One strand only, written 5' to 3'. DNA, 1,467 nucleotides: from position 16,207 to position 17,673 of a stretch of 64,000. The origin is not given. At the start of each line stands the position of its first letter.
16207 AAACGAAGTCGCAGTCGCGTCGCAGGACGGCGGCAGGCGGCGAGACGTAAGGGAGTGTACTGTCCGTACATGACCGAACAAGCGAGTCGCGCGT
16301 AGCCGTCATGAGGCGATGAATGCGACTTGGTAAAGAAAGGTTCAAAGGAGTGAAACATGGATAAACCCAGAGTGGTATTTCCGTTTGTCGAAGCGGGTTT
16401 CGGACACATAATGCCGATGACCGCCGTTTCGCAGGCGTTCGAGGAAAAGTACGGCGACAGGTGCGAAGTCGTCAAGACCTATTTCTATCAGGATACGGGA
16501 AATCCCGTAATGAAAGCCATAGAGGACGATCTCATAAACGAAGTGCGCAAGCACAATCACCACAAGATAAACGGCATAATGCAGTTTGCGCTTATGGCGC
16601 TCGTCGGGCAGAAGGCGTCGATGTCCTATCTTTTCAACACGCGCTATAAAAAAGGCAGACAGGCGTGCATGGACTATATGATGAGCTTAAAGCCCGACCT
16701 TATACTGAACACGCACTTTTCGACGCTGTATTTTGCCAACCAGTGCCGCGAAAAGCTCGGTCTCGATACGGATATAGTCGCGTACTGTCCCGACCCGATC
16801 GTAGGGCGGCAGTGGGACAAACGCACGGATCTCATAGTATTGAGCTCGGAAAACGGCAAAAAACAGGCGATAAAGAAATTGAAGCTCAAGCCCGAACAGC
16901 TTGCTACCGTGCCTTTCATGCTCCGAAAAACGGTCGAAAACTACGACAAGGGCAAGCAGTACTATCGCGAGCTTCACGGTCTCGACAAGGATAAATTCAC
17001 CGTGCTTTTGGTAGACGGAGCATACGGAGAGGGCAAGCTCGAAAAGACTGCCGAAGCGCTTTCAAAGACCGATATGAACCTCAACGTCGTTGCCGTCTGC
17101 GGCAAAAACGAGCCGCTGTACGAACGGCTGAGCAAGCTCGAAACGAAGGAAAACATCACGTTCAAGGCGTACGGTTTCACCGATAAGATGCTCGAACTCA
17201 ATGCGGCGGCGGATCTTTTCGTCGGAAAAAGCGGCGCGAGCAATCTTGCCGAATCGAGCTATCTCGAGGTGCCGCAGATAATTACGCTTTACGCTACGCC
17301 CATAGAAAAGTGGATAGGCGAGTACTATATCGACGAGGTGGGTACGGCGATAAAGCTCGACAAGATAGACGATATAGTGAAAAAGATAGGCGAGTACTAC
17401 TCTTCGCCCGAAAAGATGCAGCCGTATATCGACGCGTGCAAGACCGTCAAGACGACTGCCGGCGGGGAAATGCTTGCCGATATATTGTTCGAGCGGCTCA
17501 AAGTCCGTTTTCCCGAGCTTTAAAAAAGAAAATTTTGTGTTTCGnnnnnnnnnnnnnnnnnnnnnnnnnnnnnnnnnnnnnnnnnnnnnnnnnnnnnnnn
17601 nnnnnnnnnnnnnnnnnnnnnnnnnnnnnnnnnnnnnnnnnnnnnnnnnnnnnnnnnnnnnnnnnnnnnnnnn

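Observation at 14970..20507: glf + GT28 MGDG-synthase-like glycosyltransferase + LRR/PH membrane protein + Sel1-repeat protein: candidate galactofuranose-glycolipid/surface module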

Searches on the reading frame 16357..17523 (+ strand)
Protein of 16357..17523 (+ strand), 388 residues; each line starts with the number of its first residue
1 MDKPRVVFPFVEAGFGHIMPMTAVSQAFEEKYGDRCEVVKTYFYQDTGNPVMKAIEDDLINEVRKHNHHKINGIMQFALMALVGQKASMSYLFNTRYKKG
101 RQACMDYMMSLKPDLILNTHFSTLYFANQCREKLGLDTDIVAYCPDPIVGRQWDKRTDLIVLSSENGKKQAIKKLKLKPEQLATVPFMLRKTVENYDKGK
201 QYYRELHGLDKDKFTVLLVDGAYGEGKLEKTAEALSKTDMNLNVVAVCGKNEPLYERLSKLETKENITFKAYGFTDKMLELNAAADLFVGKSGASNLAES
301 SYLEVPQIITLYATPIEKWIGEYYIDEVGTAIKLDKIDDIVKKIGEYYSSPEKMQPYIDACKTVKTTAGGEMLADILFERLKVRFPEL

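Call 4: search_protein_families(library=pfam, proteins=[window:16357-17523:+], max_evalue=0.01)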
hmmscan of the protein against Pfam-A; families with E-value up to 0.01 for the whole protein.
window:16357-17523:+ (388 aa): 3 families
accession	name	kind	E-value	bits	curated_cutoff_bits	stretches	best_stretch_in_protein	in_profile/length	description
PF04101.22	Glyco_tran_28_C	-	2.2e-09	38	22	1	231-310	21-97/166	Glycosyltransferase family 28 C-terminal domain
PF00534.26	Glycos_transf_1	-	7.1e-05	22.8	26.4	1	207-358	9-166/172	Glycosyl transferases group 1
PF00092.34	VWA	-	0.00021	22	23.8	1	169-270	65-161/174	von Willebrand factor type A domain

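Call 5: search_protein_families(library=ncbifam, proteins=[window:16357-17523:+], max_evalue=0.01)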
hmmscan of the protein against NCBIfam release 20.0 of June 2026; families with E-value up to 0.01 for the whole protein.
window:16357-17523:+ (388 aa): 4 families
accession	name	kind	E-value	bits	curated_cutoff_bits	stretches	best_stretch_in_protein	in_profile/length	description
NF010135.0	PRK13609.1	equivalog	1.7e-26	93.1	500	1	4-380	5-368/388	diglucosyl diacylglycerol synthase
NF010134.0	PRK13608.1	equivalog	2.6e-15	56.3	557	1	100-372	92-360/391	diglucosyl diacylglycerol synthase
TIGR01133.1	murG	equivalog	1.7e-08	33.9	250.25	1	191-310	165-281/353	undecaprenyldiphospho-muramoylpentapeptide beta-N-acetylglucosaminyltransferase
TIGR03590.1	PseG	equivalog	0.00027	20.6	153.55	1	216-313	174-270/280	UDP-2,4-diacetamido-2,4,6-trideoxy-beta-L-altropyranose hydrolase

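Call 13: find_homologous_proteins(query=window:16357-17520:+)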
Query window:16357-17520:+ (388 aa): 271 proteins with E <= 0.001 among 3176 candidates; the best 120 are listed.
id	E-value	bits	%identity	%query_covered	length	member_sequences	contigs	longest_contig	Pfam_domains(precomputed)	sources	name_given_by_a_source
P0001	2.4e-245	832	93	100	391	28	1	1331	PF04101.23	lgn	-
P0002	1.0e-227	774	87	99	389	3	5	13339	PF04101.23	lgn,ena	-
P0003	3.7e-207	706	80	100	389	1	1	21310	PF04101.23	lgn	-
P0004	9.4e-197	672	100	77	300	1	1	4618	PF04101.23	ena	-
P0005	2.9e-188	644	73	99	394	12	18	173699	PF04101.23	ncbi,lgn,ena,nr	ncbi:MAG: hypothetical protein HFE48_02460 [Clostridia bacterium]|nr:hypothetical protein [Clostridi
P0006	3.0e-185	634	73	100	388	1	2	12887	PF04101.23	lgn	-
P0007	7.5e-185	633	71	100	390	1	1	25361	PF04101.23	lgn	-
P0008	1.2e-181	622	70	100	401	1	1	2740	PF04101.23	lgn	-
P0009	5.0e-181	620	70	100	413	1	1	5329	PF04101.23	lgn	-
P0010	3.4e-136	473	55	98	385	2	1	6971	PF04101.23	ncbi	ncbi:MAG TPA: glycosyltransferase [Clostridia bacterium]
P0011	1.5e-133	464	55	98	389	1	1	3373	PF04101.23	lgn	-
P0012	2.7e-132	460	54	98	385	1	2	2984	PF00534.27,PF04101.23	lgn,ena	-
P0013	1.4e-130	454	54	99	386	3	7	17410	PF04101.23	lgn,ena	-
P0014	1.3e-129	451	54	97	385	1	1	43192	PF00534.27,PF04101.23,PF06925.18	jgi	jgi:UDP-N-acetylglucosamine:LPS N-acetylglucosamine transferase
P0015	1.4e-129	451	55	98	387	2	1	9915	PF04101.23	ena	-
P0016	7.6e-127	442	51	98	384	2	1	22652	PF04101.23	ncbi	ncbi:MAG TPA: glycosyltransferase [Clostridia bacterium]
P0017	1.5e-126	441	53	98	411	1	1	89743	PF04101.23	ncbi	-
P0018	1.5e-126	441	53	97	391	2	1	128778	PF04101.23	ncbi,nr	ncbi:MAG: hypothetical protein FWH03_04970 [Firmicutes bacterium]|nr:hypothetical protein [Bacillota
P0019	3.9e-126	440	52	98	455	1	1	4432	PF04101.23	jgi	jgi:UDP-N-acetylglucosamine:LPS N-acetylglucosamine transferase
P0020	6.8e-126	439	50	98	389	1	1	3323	PF04101.23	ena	-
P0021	8.3e-126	438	53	97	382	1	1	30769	PF04101.23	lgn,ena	-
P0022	1.7e-125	437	53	97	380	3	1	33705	PF04101.23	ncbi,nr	ncbi:MAG: hypothetical protein FWD58_00900 [Firmicutes bacterium]|nr:hypothetical protein [Bacillota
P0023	3.2e-125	437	51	98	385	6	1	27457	PF04101.23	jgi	jgi:UDP-N-acetylglucosamine:LPS N-acetylglucosamine transferase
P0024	3.5e-125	436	52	98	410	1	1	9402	PF00534.27,PF04101.23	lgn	-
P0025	3.8e-125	436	52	98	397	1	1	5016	PF04101.23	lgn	-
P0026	1.1e-124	435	51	99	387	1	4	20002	PF04101.23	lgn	-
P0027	1.5e-123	431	51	98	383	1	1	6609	PF04101.23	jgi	jgi:UDP-N-acetylglucosamine:LPS N-acetylglucosamine transferase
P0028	6.5e-123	429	51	98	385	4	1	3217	PF04101.23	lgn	-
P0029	8.7e-123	429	51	98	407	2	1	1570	PF04101.23,PF06925.18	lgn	-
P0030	1.4e-122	428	51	98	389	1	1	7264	PF04101.23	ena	-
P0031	4.1e-122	426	52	98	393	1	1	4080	PF04101.23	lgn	-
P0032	1.9e-121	424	51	98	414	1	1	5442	PF04101.23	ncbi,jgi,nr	ncbi:MAG: hypothetical protein LBS99_07060 [Clostridiales bacterium]|jgi:UDP-N-acetylglucosamine:LPS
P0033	3.5e-121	423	49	99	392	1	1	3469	PF04101.23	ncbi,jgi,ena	ncbi:MAG: glycosyltransferase [Christensenellales bacterium]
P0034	7.3e-120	419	50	98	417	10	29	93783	PF04101.23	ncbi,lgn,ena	-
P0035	1.1e-119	418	50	98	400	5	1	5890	PF04101.23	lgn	-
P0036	1.6e-119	418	50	97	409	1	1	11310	PF04101.23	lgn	-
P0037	1.7e-119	418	50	98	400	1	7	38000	PF04101.23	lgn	-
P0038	5.4e-119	416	49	98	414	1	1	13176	PF04101.23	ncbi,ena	-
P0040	8.4e-119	415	50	97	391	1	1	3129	PF04101.23,PF06925.18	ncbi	-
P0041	1.2e-117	412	48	98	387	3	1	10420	PF04101.23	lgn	-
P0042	1.6e-117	411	48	98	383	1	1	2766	PF04101.23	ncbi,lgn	-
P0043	3.7e-117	410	49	98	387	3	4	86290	PF04101.23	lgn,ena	-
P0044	5.4e-117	409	51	100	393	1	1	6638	PF04101.23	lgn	-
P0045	1.6e-116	408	51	98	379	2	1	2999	PF04101.23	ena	-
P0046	4.4e-114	400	48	98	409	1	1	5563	PF04101.23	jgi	jgi:processive 1,2-diacylglycerol beta-glucosyltransferase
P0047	5.0e-114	400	49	98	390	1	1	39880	PF04101.23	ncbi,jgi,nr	ncbi:MAG: hypothetical protein LBP26_00885 [Clostridiales bacterium]|jgi:UDP-N-acetylglucosamine:LPS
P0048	2.0e-112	394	48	98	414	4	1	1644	PF04101.23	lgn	-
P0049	7.8e-112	393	47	98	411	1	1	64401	PF00534.27,PF04101.23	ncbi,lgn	-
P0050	4.1e-111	390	50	98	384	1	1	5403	PF04101.23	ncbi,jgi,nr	ncbi:MAG: hypothetical protein LBL66_01265 [Clostridiales bacterium]|jgi:UDP-N-acetylglucosamine:LPS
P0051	8.1e-110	386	48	97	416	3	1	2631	PF00534.27,PF04101.23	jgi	jgi:processive 1,2-diacylglycerol beta-glucosyltransferase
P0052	9.0e-110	386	47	98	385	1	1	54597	PF04101.23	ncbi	-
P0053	1.4e-109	385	48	98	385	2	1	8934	PF04101.23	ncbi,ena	-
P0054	8.0e-109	383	48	97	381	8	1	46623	PF04101.23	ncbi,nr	ncbi:MAG: hypothetical protein GX232_02725 [Acholeplasmataceae bacterium]|nr:hypothetical protein [A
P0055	1.6e-108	382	47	97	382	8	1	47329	PF04101.23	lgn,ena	-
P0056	5.9e-108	380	49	98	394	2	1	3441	PF04101.23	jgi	-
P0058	3.7e-107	377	46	97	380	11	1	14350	PF00534.27,PF04101.23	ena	-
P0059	7.2e-107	376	48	98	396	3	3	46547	PF04101.23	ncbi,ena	-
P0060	2.4e-106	374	44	98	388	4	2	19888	PF04101.23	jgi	-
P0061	7.1e-106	373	46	98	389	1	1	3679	PF04101.23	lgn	-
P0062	1.0e-101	359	45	98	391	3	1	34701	PF04101.23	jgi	-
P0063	4.1e-100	354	42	94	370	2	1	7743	PF00534.27,PF04101.23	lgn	-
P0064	1.8e-99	352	46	90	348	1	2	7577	PF04101.23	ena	-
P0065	1.1e-95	339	42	98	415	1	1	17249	PF04101.23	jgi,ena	-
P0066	3.5e-95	338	45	98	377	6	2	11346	PF00534.27,PF04101.23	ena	-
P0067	2.9e-91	325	52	74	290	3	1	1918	PF00534.27,PF04101.23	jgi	jgi:UDP-N-acetylglucosamine:LPS N-acetylglucosamine transferase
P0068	5.1e-90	321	41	98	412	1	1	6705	PF04101.23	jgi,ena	-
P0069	9.6e-90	320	46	85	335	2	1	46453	PF04101.23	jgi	jgi:UDP-N-acetylglucosamine:LPS N-acetylglucosamine transferase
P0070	1.4e-88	316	45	86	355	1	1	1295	PF04101.23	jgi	jgi:UDP-N-acetylglucosamine:LPS N-acetylglucosamine transferase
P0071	2.8e-87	312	41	100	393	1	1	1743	PF04101.23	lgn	-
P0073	1.4e-83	300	41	100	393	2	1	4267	PF04101.23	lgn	-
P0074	1.4e-83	300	40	100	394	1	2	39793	PF04101.23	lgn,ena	-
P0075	1.5e-83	299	41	99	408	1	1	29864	PF00534.27,PF04101.23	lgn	-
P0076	2.3e-83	299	40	100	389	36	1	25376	PF04101.23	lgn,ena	-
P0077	7.6e-83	297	41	100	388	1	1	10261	PF04101.23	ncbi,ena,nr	ncbi:MAG: hypothetical protein HDQ88_10515 [Clostridia bacterium]|nr:hypothetical protein [Clostridi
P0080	2.4e-82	296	43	100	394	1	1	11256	PF04101.23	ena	-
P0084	4.8e-82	294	40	100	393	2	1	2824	PF04101.23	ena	-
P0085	5.5e-82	294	40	100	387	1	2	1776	PF00534.27,PF04101.23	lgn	-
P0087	6.7e-82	294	40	100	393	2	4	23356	PF04101.23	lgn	-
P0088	7.1e-82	294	41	100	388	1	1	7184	PF00534.27,PF04101.23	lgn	-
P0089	9.1e-82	294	40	100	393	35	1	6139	PF04101.23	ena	-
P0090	1.7e-81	293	40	100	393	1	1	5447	PF04101.23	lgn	-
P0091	1.9e-81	293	41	100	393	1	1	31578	PF04101.23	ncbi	ncbi:MAG: glycosyltransferase [Candidatus Coproplasma sp.]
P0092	2.3e-81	292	40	100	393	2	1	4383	PF04101.23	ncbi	-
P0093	2.6e-81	292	40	100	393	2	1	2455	PF04101.23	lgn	-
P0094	2.6e-81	292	41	100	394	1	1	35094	PF04101.23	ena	-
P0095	2.8e-81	292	39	99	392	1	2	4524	PF00534.27,PF04101.23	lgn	-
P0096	3.0e-81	292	40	100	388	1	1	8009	PF00534.27,PF04101.23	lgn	-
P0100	7.5e-81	291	41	100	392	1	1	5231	PF04101.23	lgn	-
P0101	9.1e-81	290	43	100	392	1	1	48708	PF04101.23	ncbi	-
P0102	1.1e-80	290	40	100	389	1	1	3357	PF04101.23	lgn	-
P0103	1.6e-80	290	41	100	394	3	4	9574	PF04101.23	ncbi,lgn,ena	-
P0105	1.7e-80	289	42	100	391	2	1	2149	PF04101.23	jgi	-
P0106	2.3e-80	289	42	91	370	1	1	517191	PF04101.23,PF02684.22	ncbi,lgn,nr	ncbi:MAG: glycosyltransferase [Candidatus Izemoplasma sp.]|nr:glycosyltransferase [Candidatus Izemop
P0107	2.9e-80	289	38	100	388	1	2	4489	PF04101.23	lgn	-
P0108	3.0e-80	289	40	99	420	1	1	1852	PF00534.27,PF04101.23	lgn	-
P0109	4.4e-80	288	41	100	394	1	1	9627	PF04101.23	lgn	-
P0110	6.1e-80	288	39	99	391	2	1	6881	PF00534.27,PF04101.23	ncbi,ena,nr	ncbi:MAG: glycosyltransferase [Clostridia bacterium]|nr:glycosyltransferase [Clostridia bacterium]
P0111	6.8e-80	287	39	99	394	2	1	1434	PF04101.23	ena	-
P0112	7.0e-80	287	39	100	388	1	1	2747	PF00534.27,PF04101.23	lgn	-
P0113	7.5e-80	287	41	100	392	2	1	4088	PF04101.23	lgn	-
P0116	1.6e-79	286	39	100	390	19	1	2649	PF00534.27,PF04101.23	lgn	-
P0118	1.9e-79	286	38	100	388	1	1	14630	PF04101.23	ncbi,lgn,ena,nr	ncbi:MAG: hypothetical protein K2L12_01985 [Clostridia bacterium]|nr:hypothetical protein [Clostridi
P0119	2.0e-79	286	38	100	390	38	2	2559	PF04101.23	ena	-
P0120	2.2e-79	286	39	100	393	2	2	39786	PF00534.27,PF04101.23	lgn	-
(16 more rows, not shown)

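Call 14: search_solved_structures(query=window:16357-17520:+, max_evalue=1, show_alignments=2)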
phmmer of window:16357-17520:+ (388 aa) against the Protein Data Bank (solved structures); distinct sequences matched with E-value up to 1: 6.
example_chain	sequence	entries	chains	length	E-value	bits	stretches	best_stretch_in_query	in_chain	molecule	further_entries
9wde_A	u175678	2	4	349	1.9e-13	53.8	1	85-367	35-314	Processive diacylglycerol beta-glucosyltransferase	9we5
4wyi_A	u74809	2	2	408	1.4e-12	51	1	2-330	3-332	Monogalactosyldiacylglycerol synthase 1, chloroplastic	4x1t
7d1i_A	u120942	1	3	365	0.00031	23.5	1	181-306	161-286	UDP-N-acetylglucosamine--N-acetylmuramyl-(pentapeptide) pyrophosphoryl-undecaprenol N-acet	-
2iv7_A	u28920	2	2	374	0.0061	19.3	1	172-290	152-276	LIPOPOLYSACCHARIDE CORE BIOSYNTHESIS PROTEIN RFAG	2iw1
4u08_A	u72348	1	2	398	0.47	13.1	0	158-212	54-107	LIC11098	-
7vlb_A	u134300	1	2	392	0.79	12.3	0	277-371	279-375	UDP-glycosyltransferase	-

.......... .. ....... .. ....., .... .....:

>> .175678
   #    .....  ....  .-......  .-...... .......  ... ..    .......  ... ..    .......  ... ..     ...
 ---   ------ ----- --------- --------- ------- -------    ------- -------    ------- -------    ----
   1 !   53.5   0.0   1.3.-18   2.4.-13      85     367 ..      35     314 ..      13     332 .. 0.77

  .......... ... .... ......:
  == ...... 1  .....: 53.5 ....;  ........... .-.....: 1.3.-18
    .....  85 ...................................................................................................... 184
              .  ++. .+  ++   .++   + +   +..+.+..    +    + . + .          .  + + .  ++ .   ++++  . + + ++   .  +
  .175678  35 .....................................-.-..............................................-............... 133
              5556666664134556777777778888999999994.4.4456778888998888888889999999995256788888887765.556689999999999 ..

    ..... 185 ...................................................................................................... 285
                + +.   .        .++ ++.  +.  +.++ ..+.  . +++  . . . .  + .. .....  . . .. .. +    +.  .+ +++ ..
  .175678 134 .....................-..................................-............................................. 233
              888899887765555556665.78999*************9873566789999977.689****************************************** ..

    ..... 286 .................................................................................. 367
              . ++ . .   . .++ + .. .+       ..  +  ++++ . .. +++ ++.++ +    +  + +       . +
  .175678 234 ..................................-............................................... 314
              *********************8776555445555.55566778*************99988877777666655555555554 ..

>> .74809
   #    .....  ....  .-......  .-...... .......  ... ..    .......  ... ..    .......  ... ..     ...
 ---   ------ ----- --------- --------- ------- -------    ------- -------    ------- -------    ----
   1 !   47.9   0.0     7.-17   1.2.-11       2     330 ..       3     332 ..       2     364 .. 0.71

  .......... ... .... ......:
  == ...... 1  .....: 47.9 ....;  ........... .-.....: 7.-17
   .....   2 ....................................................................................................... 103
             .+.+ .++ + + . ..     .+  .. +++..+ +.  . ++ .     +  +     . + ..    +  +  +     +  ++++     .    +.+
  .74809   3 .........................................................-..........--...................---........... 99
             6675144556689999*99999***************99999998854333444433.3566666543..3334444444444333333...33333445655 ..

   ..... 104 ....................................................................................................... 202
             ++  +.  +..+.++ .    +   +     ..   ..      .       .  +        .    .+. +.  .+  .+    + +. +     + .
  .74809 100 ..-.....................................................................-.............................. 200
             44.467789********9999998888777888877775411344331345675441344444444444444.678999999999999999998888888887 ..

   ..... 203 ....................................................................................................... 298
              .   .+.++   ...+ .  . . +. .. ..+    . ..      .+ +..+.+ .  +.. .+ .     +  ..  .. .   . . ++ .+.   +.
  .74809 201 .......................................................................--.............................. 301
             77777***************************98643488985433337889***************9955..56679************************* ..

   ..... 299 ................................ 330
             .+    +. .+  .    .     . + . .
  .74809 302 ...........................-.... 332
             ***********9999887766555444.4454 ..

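Call 17: find_related_loci(query=A1, collection=genome_contigs, flank=10000)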
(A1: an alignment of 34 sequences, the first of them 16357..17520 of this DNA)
Query A1 (388 aa) in genome_contigs; peptide patterns used: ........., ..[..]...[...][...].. (x = any residue, [..] = any of these).
202 stretches matched a pattern; 188 encode a relative of the query (tblastn E <= 1e-3); the best 80 are kept; 80 distinct loci.
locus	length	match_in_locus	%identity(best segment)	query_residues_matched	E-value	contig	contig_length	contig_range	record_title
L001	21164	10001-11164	93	1-388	0e+0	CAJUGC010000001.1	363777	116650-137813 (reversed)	MAG TPA_asm: uncultured Christensenella sp. isolate MGBC137892 genome assembly, contig: MGBC137892.1, whole genome shotg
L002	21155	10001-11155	77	3-388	0e+0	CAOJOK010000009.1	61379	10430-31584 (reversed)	MAG TPA_asm: uncultured Clostridia bacterium isolate SRR15730533_bin.94_metawrap_v1.3_MAG genome assembly, contig: NODE.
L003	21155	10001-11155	75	3-388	0e+0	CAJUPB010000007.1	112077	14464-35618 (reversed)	MAG TPA_asm: uncultured Christensenellaceae bacterium isolate MGBC164958 genome assembly, contig: MGBC164958.7, whole ge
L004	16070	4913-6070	73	3-388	0e+0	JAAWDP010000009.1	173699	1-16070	MAG: Clostridia bacterium isolate ABMPRH_118_0 k141_764790, whole genome shotgun sequence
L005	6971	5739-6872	55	3-381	1e-143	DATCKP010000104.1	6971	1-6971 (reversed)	MAG TPA_asm: Clostridia bacterium isolate SMAG_U7099 k141_205587, whole genome shotgun sequence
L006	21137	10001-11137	54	3-381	1e-135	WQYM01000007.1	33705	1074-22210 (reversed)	MAG: Bacillota bacterium isolate Emb289P3bin92 Ga0123356_10000862, whole genome shotgun sequence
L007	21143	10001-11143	53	3-384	1e-134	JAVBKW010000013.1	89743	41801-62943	MAG: Eubacteriales bacterium isolate EPI_MAG_00007 c_000005853867, whole genome shotgun sequence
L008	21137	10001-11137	53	3-379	7e-135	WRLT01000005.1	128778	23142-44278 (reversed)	MAG: Bacillota bacterium isolate Th196P3bin37 Ga0099364_10000120, whole genome shotgun sequence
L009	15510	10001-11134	51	3-381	1e-133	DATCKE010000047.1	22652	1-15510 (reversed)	MAG TPA_asm: Clostridia bacterium isolate SMAG_U7088 k141_218499, whole genome shotgun sequence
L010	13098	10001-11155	51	3-385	8e-132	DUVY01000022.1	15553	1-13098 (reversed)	MAG TPA_asm: Clostridiales bacterium isolate AS08sgBPME_79 56946_AS08, whole genome shotgun sequence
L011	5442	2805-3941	51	3-381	1e-130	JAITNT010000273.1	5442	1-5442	MAG: Clostridiales bacterium isolate Po218_bin30 k119_3987822, whole genome shotgun sequence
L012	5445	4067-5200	51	3-381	3e-130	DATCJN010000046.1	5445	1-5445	MAG TPA_asm: Clostridia bacterium isolate SMAG_U7071 k141_503549, whole genome shotgun sequence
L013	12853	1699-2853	49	1-381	5e-123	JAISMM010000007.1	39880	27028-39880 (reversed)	MAG: Clostridiales bacterium isolate Im510_bin34 k119_1914842, whole genome shotgun sequence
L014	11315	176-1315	48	1-381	3e-121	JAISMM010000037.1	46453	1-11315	MAG: Clostridiales bacterium isolate Im510_bin34 k119_676008, whole genome shotgun sequence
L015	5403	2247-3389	50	5-386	2e-118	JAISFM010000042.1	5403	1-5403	MAG: Clostridiales bacterium isolate Gx485_bin36 k119_1750196, whole genome shotgun sequence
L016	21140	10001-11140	49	3-381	7e-117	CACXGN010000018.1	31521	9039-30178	MAG: uncultured Clostridiales bacterium isolate RUG11243 genome assembly, contig: RUG11243_asm_18, whole genome shotgun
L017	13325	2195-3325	48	5-382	2e-115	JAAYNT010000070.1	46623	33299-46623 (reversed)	MAG: Acholeplasmataceae bacterium isolate AS21ysBPME_241 101495_AS21, whole genome shotgun sequence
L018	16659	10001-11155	48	2-381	3e-115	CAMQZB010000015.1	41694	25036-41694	MAG TPA_asm: uncultured Clostridia bacterium isolate ERR3139989_bin.7_metaWRAP_v1.3_MAG genome assembly, contig: ERZ4740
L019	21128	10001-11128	47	3-379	6e-115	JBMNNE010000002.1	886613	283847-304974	MAG: Acholeplasmataceae bacterium isolate SBF912LR0HQ0205 contig_38709, whole genome shotgun sequence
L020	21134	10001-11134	47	5-381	2e-111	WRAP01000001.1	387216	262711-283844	MAG: Bacillota bacterium isolate Lab288P1bin40 Ga0131853_10000003, whole genome shotgun sequence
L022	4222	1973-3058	42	6-381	1e-96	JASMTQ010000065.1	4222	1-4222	MAG: Bacillales bacterium isolate GSC-VFA-60_REP14 CoA_60C_k149_27509, whole genome shotgun sequence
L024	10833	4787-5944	41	1-388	1e-90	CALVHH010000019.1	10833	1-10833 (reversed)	MAG: uncultured Clostridia bacterium isolate BRZ_A__bin90 genome assembly, contig: BRZ_A__NODE_6856_length_10833_cov_8.3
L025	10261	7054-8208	40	1-387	2e-90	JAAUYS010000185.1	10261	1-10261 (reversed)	MAG: Clostridia bacterium isolate Mgla_MAG_30-bin_22 c_000000051498, whole genome shotgun sequence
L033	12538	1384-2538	42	1-388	6e-89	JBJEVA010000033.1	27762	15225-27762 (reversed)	MAG: Candidatus Coproplasma sp. isolate PUUB17_bin.060 NODE_1629_length_27762_cov_9.247916, whole genome shotgun sequenc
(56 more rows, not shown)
